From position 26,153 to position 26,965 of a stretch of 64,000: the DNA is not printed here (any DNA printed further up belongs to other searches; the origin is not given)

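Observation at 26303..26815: Membrane-tethered winged-helix regulator with an extracytoplasmic CxxxxxxxC loop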

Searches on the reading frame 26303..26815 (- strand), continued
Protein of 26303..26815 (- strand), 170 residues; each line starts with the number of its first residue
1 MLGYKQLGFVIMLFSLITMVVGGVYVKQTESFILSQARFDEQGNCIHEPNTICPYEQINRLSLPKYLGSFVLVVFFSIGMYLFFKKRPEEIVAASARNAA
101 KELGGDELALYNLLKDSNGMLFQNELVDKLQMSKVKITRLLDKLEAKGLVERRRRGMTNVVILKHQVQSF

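Call 60: search_protein_families(library=pfam, alignment_id=A1, max_evalue=0.001)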
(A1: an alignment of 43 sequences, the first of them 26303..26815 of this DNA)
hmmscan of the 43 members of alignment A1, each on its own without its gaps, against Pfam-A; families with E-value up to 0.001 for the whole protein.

A. member 1, window:26303-26815:- (170 aa): 3 families
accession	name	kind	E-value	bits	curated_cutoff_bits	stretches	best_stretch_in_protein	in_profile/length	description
PF24034.1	DUF7343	-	2.7e-10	40.4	27.6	1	106-163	4-61/62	Domain of unknown function (DUF7343)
PF12802.13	MarR_2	-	3.2e-08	34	27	1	109-154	10-54/61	MarR family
PF01047.28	MarR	-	1.4e-06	28.5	24.6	1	118-154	16-51/59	MarR family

B. families by the number of members that match (of 43 scanned): 15 families
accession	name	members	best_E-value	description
PF24034.1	DUF7343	43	1.6e-14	Domain of unknown function (DUF7343)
PF12802.13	MarR_2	43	1.1e-09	MarR family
PF01047.28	MarR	43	2.5e-09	MarR family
PF01978.25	TrmB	28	2.3e-06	Sugar-specific transcriptional regulator TrmB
PF13545.12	HTH_Crp_2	14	5.9e-07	Crp-like helix-turn-helix domain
PF00392.27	GntR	12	4.1e-07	Bacterial regulatory proteins, gntR family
PF25213.1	HVO_A0261_N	11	0.0001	HVO_A0261 N-terminal domain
PF13412.12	HTH_24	4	1.1e-05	Winged helix-turn-helix DNA-binding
PF09339.16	HTH_IclR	4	0.00018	IclR helix-turn-helix domain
PF01325.25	Fe_dep_repress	3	0.00012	Iron dependent repressor, N-terminal DNA binding domain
PF08100.18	Dimerisation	3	0.00027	O-methyltransferase dimerisation domain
PF03350.21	UPF0114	1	0.00012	Uncharacterized protein family, UPF0114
PF02038.21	ATP1G1_PLM_MAT8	1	0.00013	ATP1G1/PLM/MAT8 family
PF22665.2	DUF6293_C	1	0.00075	DUF6293 C-terminal winged helix domain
PF10270.14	MMgT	1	0.00082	Membrane magnesium transporter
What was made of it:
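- On Pfam DUF7343 (archaeal wHTH domain): All 43 aligned members match (call 60).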

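Call 62: search_protein_representatives(alignment_id=A1)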
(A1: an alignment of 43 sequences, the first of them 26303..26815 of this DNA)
Query: 43 sequences, 165 profile positions. Proteins with E-value up to 0.001 (for the whole library): 3505; up to 1e-10: 838; up to 1e-30: 184. The best 150 are listed.
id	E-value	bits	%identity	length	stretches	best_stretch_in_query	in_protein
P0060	6.4e-61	221.2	-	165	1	1-164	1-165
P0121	7.5e-58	211.2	-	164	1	1-164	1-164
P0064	1.2e-55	204.1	-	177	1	2-164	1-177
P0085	9.7e-50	184.9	-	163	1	2-165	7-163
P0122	3.0e-48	180.0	-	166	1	4-164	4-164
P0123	1.0e-47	178.3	-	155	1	3-164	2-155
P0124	3.4e-47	176.6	-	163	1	4-164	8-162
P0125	7.6e-47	175.4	-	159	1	2-164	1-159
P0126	2.8e-46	173.6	-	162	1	2-164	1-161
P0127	2.9e-46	173.6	-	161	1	3-164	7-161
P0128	1.2e-45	171.6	-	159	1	2-164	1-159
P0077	1.2e-45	171.5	-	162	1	2-165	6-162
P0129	1.3e-45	171.4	-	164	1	3-164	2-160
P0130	1.7e-45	171.0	-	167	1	2-164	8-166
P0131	1.8e-45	171.0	-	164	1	3-165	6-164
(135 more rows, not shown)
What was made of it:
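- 838 clusters at E<=1e-10 and 184 at E<=1e-30, matched end to end (call 62).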

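Call 66: search_protein_families(library=ncbifam, proteins=[L054:3024-5153:+, L040:7486-9696:+, L010:10050-10550:+, L031:6880-7527:+, L073:5585-6007:+, L033:4553-5455:+, L077:4846-5352:+, L023:7490-8362:+, L001:1100-1879:+], max_evalue=0.00001)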
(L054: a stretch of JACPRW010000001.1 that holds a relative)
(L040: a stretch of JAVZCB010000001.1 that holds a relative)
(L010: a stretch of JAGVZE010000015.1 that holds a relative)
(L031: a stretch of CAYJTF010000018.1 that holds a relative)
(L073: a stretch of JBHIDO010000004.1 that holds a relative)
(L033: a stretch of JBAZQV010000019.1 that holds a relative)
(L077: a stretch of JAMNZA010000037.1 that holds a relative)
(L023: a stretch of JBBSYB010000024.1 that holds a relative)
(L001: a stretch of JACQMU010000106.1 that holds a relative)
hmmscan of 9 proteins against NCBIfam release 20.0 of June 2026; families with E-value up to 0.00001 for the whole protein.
L054:3024-5153:+ (709 aa): 22 families
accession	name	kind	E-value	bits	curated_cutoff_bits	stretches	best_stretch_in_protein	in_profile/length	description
TIGR01525.1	ATPase-IB_hvy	subfamily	1.1e-199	664.9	346.25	1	115-694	1-560/560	heavy metal translocating P-type ATPase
TIGR01511.1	ATPase-IB1_Cu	subfamily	2.1e-188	627.6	397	1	96-694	1-541/542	copper-translocating P-type ATPase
NF007952.0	PRK10671.1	equivalog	6.5e-186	620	1316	1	81-700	222-837/838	copper-exporting P-type ATPase CopA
TIGR01512.1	ATPase-IB2_Cd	subfamily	3.4e-127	425.1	313.5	2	154-475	17-305/494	cadmium family heavy metal-translocating P-type ATPase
NF008262.1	PRK11033.1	equivalog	6.9e-126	421.5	1005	1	156-649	196-688/731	zinc/cadmium/mercury/lead-transporting ATPase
NF033775.1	P_type_ZntA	exception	4.6e-113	379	1240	1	157-650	202-690/732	Zn(II)/Cd(II)/Pb(II) translocating P-type ATPase ZntA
TIGR01494.1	ATPase_P-type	subfamily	1.3e-101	340.4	62.3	1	161-670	2-469/478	HAD-IC family P-type ATPase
TIGR01497.1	kdpB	equivalog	2.3e-64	217.7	527.9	1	165-638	77-566/675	potassium-transporting ATPase subunit KdpB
TIGR01647.1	ATPase-IIIA_H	equivalog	3.9e-57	194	615.5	2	155-559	55-483/755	plasma-membrane proton-efflux P-type ATPase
NF010609.0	PRK14010.1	equivalog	3.2e-54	184.2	1323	1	166-633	77-556/673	K(+)-transporting ATPase subunit B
TIGR01517.1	ATPase-IIB_Ca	equivalog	3e-42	144.8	507.05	2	184-428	147-403/882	calcium-translocating P-type ATPase, PMCA-type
TIGR01522.1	ATPase-IIA2_Ca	equivalog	8.5e-41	139.6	798.3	3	560-655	567-663/854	calcium-transporting P-type ATPase, PMR1-type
TIGR01116.1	ATPase-IIA1_Ca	equivalog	2.8e-38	131.6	703.4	2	504-646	448-609/799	calcium-translocating P-type ATPase, SERCA-type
TIGR01657.1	P-ATPase-V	hypoth_equivalog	2e-36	125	618.25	4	158-253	196-292/1055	ATP13A2 family polyamine export P-type ATPase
TIGR01106.1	ATPase-IIC_X-K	subfamily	2.4e-33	115.1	946.1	2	173-405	122-364/997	Na,H/K antiporter P-type ATPase subunit alpha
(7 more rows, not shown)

L040:7486-9696:+ (736 aa): 31 families (the best 25 are shown)
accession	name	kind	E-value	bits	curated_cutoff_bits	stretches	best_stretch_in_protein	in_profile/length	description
TIGR01525.1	ATPase-IB_hvy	subfamily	5.7e-190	632.9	346.25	1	163-732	1-559/560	heavy metal translocating P-type ATPase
NF007952.0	PRK10671.1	equivalog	4.9e-184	613.8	1316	1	5-730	106-828/838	copper-exporting P-type ATPase CopA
TIGR01511.1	ATPase-IB1_Cu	subfamily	1.1e-179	598.9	397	1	148-734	5-542/542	copper-translocating P-type ATPase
NF008262.1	PRK11033.1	equivalog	4.2e-125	418.9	1005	1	6-687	45-688/731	zinc/cadmium/mercury/lead-transporting ATPase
TIGR01512.1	ATPase-IB2_Cd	subfamily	1.9e-123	412.8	313.5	2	192-511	18-304/494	cadmium family heavy metal-translocating P-type ATPase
NF033775.1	P_type_ZntA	exception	4.9e-111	372.3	1240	2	194-688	202-690/732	Zn(II)/Cd(II)/Pb(II) translocating P-type ATPase ZntA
TIGR01494.1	ATPase_P-type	subfamily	1.7e-95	320.2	62.3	1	198-703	2-465/478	HAD-IC family P-type ATPase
TIGR01497.1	kdpB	equivalog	1.3e-68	231.7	527.9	1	192-675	65-565/675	potassium-transporting ATPase subunit KdpB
TIGR01647.1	ATPase-IIIA_H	equivalog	6.8e-60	203.1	615.5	2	192-599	55-485/755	plasma-membrane proton-efflux P-type ATPase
NF010609.0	PRK14010.1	equivalog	3.9e-58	197.2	1323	1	189-675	61-560/673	K(+)-transporting ATPase subunit B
TIGR01517.1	ATPase-IIB_Ca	equivalog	5.4e-46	157.2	507.05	2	229-466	156-404/882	calcium-translocating P-type ATPase, PMCA-type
TIGR01116.1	ATPase-IIA1_Ca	equivalog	4e-38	131.1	703.4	2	546-688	456-613/799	calcium-translocating P-type ATPase, SERCA-type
TIGR01522.1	ATPase-IIA2_Ca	equivalog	7.1e-38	129.9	798.3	2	210-444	98-341/854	calcium-transporting P-type ATPase, PMR1-type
TIGR01657.1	P-ATPase-V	hypoth_equivalog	5.1e-36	123.6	618.25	2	191-290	193-292/1055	ATP13A2 family polyamine export P-type ATPase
TIGR01106.1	ATPase-IIC_X-K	subfamily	1.5e-34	119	946.1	2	198-442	111-364/997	Na,H/K antiporter P-type ATPase subunit alpha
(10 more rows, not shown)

L010:10050-10550:+ (166 aa): 0 families

L031:6880-7527:+ (215 aa): 3 families
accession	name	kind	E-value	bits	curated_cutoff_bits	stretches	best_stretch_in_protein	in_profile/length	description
NF041057.1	Rcas_1661_fam_Se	equivalog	5.2e-32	111.3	190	1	49-211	77-246/247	Rcas_1661 family thioredoxin-like (seleno)lipoprotein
NF008401.0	PRK11200.1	equivalog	7.4e-07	29.3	84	0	66-101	4-38/87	GrxA family glutaredoxin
TIGR00411.1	redox_disulf_1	equivalog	9.9e-06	25.5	92.75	0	68-96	6-34/82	MJ0307 family thioredoxin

L073:5585-6007:+ (140 aa): 2 families
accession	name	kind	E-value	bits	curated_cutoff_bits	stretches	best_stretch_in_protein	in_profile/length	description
TIGR03433.1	padR_acidobact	paralog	6.1e-09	35.9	101.8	1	15-92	10-92/101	PadR family transcriptional regulator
NF006931.0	PRK09416.1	equivalog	9.9e-08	32.2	112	1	15-85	49-119/135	PadR family transcriptional regulator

L033:4553-5455:+ (300 aa): 0 families

L077:4846-5352:+ (168 aa): 0 families

L023:7490-8362:+ (290 aa): 4 families
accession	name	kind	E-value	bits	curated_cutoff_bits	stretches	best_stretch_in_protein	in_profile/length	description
NF006960.0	PRK09437.1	equivalog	6.9e-10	39.1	140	1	139-272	6-138/156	thioredoxin-dependent thiol peroxidase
NF002854.0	PRK03147.1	subfamily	1.2e-08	35.1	170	1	137-246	36-143/176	thiol-disulfide oxidoreductase ResA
NF040737.1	peroxi_PrxU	equivalog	3e-08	33.6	270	1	117-267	13-169/233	thioredoxin-dependent peroxiredoxin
NF009668.0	PRK13189.1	equivalog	3e-06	26.6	211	1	137-279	10-152/224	peroxiredoxin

L001:1100-1879:+ (259 aa): 1 family
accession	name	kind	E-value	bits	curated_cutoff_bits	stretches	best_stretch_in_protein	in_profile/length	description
NF011480.0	PRK14889.1-4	equivalog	1.8e-06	28.4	120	1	7-133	9-127/132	VKOR family protein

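Call 67: search_protein_families(library=pfam, proteins=[L010:10050-10550:+, L033:4553-5455:+, L077:4846-5352:+, L073:5585-6007:+, L006:3222-3539:+, L031:6880-7527:+, L023:7490-8362:+, L001:1100-1879:+], max_evalue=0.01)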
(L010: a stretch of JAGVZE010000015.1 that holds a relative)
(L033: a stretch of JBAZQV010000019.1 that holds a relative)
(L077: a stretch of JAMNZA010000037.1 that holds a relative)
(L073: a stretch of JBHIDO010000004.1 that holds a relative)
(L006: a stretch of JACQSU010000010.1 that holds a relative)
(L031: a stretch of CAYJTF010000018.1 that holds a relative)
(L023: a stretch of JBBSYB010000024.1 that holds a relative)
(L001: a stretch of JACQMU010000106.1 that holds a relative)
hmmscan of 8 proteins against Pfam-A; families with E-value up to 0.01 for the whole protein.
L010:10050-10550:+ (166 aa): 1 family
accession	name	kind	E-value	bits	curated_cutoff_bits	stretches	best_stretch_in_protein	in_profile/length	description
PF04214.18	DUF411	-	5.3e-25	87.3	27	1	95-142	1-48/48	Protein of unknown function, DUF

L033:4553-5455:+ (300 aa): 0 families

L077:4846-5352:+ (168 aa): 2 families
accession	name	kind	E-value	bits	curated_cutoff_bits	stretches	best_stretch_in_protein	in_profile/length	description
PF10080.14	FtrD-like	-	1.1e-27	96.5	26.3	1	67-168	5-101/101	Membrane iron-sulfur containing protein FtrD-like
PF18450.7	zf_C2H2_6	-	0.0044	17.3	39.2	1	117-127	4-14/28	Zinc Finger domain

L073:5585-6007:+ (140 aa): 4 families
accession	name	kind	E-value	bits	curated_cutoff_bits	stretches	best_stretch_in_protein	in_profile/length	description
PF03551.20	PadR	-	1.3e-13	51.1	27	1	15-81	2-73/75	Transcriptional regulator PadR-like family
PF11494.13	Ta0938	-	0.00027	21.7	27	1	103-136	4-35/92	Ta0938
PF24273.1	TRASH_HVO_1752_C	-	0.00028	21.4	27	1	103-136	4-37/47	HVO_1752, C-terminal TRASH domain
PF12156.14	ATPase-cat_bd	-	0.0082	17.3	27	0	103-138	2-38/86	Putative metal-binding domain of cation transport ATPase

L006:3222-3539:+ (105 aa): 0 families

L031:6880-7527:+ (215 aa): 6 families
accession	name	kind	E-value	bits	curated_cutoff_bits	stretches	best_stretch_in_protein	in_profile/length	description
PF13462.12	Thioredoxin_4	-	4.8e-33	115.1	23.2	1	51-211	3-165/165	Thioredoxin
PF01323.26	DSBA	-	5.1e-25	88.8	25.6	2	120-209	100-190/191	DSBA-like thioredoxin domain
PF13098.12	Thioredoxin_2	-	8e-09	36.2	27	1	61-208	5-103/104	Thioredoxin-like domain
PF13743.12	Thioredoxin_5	-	6.1e-05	23.3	27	1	129-191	100-163/186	Thioredoxin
PF13192.12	Thioredoxin_3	-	0.00012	22.5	24.8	0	169-204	33-69/76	Thioredoxin domain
PF00085.26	Thioredoxin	-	0.0078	16.7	23.5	0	61-98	18-55/103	Thioredoxin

L023:7490-8362:+ (290 aa): 2 families
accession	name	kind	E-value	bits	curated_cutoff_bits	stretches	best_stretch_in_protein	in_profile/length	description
PF00578.27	AhpC-TSA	-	4e-20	72.4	26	1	139-268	1-123/124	AhpC/TSA family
PF08534.16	Redoxin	-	8.3e-13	48.8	26.6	1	140-269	3-131/148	Redoxin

L001:1100-1879:+ (259 aa): 2 families
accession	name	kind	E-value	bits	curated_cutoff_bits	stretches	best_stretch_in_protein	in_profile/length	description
PF07884.19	VKOR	-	7e-21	75.2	27.5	1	6-131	2-132/134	Vitamin K epoxide reductase family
PF00085.26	Thioredoxin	-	0.00051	20.5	23.5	1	179-255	19-99/103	Thioredoxin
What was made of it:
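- DUF411, DsbA-like, VKOR-Trx, AhpC/TSA and FtrD-like proteins are also found (call 67).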

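Call 86: search_protein_families(library=padloc, proteins=[window:26303-26815:-], max_evalue=0.001)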
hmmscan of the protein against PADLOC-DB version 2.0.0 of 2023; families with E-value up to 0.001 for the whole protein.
window:26303-26815:- (170 aa): 7 families
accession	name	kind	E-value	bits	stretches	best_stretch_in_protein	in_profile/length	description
PDLC01866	CARF3--CARF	-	8.4e-06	23.9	1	94-166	128-199/207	-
PDLC01879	CARF3--CARF_TM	-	1.6e-05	22.6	1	91-156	142-205/222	-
PDLC01268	CasR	-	5.2e-05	21.3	1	83-158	104-174/179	"CAS-I,CAS-II,CAS-III,CAS-IV,CAS-V,CAS-VI; associated_signaling"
PDLC01438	Csa3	-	0.00016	19.8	1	85-158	127-196/305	"CAS-I,CAS-II,CAS-III,CAS-IV,CAS-V,CAS-VI; associated_signaling"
PDLC01852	CARF3--CARF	-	0.00022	19.2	1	100-161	138-198/208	-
PDLC01434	CasR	-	0.00023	19.1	1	90-157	115-178/191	"CAS-I,CAS-II,CAS-III,CAS-IV,CAS-V,CAS-VI; associated_signaling"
PDLC04368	PDC-M05A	-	0.00095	17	0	111-158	20-67/201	-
